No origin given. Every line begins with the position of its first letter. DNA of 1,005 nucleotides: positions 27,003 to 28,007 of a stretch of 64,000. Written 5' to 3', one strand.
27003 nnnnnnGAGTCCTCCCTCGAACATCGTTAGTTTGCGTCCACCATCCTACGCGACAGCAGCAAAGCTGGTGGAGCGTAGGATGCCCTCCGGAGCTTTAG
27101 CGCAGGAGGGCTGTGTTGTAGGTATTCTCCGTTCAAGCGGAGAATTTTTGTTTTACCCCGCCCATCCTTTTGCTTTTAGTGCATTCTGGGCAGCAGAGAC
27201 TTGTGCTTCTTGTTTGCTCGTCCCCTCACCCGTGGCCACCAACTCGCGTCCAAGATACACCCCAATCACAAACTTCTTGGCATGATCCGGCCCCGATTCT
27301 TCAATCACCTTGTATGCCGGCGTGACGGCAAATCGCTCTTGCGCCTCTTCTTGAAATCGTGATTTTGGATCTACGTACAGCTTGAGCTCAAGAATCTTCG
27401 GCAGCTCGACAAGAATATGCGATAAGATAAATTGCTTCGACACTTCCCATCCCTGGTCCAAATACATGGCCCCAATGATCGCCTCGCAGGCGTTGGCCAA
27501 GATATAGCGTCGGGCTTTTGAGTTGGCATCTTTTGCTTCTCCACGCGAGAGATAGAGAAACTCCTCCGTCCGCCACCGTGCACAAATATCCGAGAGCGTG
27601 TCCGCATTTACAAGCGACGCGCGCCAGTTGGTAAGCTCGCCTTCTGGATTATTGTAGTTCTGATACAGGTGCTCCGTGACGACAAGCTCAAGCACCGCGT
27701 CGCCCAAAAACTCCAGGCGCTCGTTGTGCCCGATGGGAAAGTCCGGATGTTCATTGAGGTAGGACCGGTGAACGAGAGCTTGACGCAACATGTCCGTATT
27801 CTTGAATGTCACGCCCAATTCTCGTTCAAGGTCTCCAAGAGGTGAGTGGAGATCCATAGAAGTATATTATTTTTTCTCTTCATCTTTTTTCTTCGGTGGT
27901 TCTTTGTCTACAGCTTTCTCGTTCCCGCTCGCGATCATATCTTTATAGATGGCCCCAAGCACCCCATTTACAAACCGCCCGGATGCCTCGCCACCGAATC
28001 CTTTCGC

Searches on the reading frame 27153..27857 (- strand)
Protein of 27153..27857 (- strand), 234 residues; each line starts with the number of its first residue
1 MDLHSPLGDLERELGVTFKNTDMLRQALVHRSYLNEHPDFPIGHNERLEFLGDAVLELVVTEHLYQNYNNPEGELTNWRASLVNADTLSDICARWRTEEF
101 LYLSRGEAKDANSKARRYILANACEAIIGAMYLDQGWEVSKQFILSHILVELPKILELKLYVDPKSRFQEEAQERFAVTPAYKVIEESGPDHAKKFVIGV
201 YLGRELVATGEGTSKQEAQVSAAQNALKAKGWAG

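Call 11: find_encoding_contigs(protein=window:27153-27857:-, flank=10000, max_places=6)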
Protein window:27153-27857:- (234 aa): 10 contigs read that carry it; 6 places shown.
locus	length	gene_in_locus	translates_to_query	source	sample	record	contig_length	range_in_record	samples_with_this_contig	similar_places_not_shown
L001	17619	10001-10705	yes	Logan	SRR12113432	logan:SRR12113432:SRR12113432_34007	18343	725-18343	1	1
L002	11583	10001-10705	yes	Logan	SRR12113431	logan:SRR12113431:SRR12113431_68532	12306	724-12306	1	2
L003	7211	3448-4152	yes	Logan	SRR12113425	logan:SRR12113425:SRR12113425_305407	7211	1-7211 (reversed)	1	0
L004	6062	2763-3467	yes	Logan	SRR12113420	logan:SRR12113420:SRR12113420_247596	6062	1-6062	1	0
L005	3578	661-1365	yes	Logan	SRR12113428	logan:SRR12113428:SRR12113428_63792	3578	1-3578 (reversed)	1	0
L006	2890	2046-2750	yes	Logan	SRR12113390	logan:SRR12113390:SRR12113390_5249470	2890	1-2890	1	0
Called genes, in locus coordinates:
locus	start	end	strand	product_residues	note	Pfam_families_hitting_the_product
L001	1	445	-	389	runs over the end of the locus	?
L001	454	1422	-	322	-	-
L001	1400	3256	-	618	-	PF00004:AAA, PF23902:AAA_lid_PRS2_C (faint), PF17862:AAA_lid_3, PF01434:Peptidase_M41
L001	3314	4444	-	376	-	PF00575:S1 (weak), PF21710:Spt6_S1 (faint), PF23459:S1_RRP5 (faint), PF00575:S1, PF24685:OB_RRP5_4th (faint), PF00575:S1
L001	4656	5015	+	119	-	-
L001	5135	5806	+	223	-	-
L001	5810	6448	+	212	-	PF13483:Lactamase_B_3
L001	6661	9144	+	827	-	PF00521:DNA_topoisoIV, PF03989:DNA_gyraseA_C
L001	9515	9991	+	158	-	PF01029:NusB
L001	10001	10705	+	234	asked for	PF14622:Ribonucleas_3_3, PF00636:Ribonuclease_3, PF00035:dsrm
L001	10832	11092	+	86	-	-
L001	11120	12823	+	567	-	-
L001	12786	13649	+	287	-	-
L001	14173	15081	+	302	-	-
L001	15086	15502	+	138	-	-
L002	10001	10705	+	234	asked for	PF14622:Ribonucleas_3_3, PF00636:Ribonuclease_3, PF00035:dsrm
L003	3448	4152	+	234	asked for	PF14622:Ribonucleas_3_3, PF00636:Ribonuclease_3, PF00035:dsrm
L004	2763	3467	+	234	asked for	PF14622:Ribonucleas_3_3, PF00636:Ribonuclease_3, PF00035:dsrm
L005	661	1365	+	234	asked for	PF14622:Ribonucleas_3_3, PF00636:Ribonuclease_3, PF00035:dsrm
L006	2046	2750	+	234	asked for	PF14622:Ribonucleas_3_3, PF00636:Ribonuclease_3, PF00035:dsrm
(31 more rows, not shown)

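Call 16: find_related_loci(query=window:27153-27857:-, collection=genome_contigs, flank=10000)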
Query window:27153-27857:- (234 aa) in genome_contigs; peptide patterns used: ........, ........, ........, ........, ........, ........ (x = any residue, [..] = any of these).
251 stretches matched a pattern; 128 encode a relative of the query (tblastn E <= 1e-3); the best 80 are kept; 80 distinct loci.
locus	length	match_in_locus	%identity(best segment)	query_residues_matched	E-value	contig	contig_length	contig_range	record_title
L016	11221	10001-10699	80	1-233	3e-131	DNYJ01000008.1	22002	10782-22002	MAG TPA_asm: Candidatus Uhrbacteria bacterium isolate UBA10169 contig_87343, whole genome shotgun sequence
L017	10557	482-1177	68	1-232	1e-103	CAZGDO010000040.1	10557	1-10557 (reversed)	MAG TPA_asm: uncultured Gammaproteobacteria bacterium isolate binchicken_co387_564 genome assembly, contig: NODE_8359_le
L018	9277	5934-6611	67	7-232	1e-102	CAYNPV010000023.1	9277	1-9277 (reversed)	MAG TPA_asm: uncultured Gammaproteobacteria bacterium isolate binchicken_co15_175 genome assembly, contig: NODE_5837_len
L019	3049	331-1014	68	7-234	4e-105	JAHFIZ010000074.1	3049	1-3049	MAG: Candidatus Uhrbacteria bacterium isolate nzgw374 NODE_57001_length_3050_cov_3.360533, whole genome shotgun sequence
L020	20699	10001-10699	68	1-232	8e-102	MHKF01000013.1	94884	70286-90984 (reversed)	MAG: Candidatus Kerfeldbacteria bacterium RIFCSPLOWO2_02_FULL_42_19 rifcsplowo2_02_scaffold_423, whole genome shotgun se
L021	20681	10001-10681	66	5-232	1e-101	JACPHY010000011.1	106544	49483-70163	MAG: Candidatus Uhrbacteria bacterium isolate NC_groundwater_426_Ag_B-0.1um_60_32 GD18-4_B1_scaffold_349973, whole genom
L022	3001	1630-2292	68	14-232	4e-103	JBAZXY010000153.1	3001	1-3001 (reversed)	MAG: Parcubacteria group bacterium isolate SO_2017_GW1_67 NODE_133484_length_3001_cov_3.039318_OW334_2017, whole genome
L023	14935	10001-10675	68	10-232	2e-100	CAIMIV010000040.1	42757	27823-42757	uncultured bacterium isolate MJ-2014-D5_bin-329 genome assembly, contig: bin-329:40/71, whole genome shotgun sequence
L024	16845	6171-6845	67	10-232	2e-99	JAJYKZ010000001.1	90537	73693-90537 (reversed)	MAG: bacterium isolate DBS2-1.bin57 NODE_425_length_90537_cov_2.374815, whole genome shotgun sequence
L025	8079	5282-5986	66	3-232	1e-98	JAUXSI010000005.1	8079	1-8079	MAG: Candidatus Moraniibacteriota bacterium isolate C12_metabat.bin.56 C12_k141_556052, whole genome shotgun sequence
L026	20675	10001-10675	67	10-232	2e-98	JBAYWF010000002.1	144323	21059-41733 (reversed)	MAG: Parcubacteria group bacterium isolate SO_2016_LW3_77 scaffold00162_LW162_2016, whole genome shotgun sequence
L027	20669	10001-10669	64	10-232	7e-98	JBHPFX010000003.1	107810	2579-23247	Patescibacteria group bacterium isolate SAG AM-311-L03 NODE_3_length_107810_cov_31.527549, whole genome shotgun sequence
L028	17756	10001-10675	65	10-232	9e-98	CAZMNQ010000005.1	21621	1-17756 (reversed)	MAG TPA_asm: uncultured Bdellovibrionales bacterium isolate SRP118108_co4_325 genome assembly, contig: NODE_1745_length_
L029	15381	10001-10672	65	10-232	2e-97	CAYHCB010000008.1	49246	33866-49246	MAG TPA_asm: uncultured Gammaproteobacteria bacterium isolate ERP119702_co1_231 genome assembly, contig: NODE_574_length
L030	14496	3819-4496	65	7-232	6e-97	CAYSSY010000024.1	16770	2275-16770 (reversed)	MAG TPA_asm: uncultured Gammaproteobacteria bacterium isolate binchicken_co66_283 genome assembly, contig: NODE_5403_len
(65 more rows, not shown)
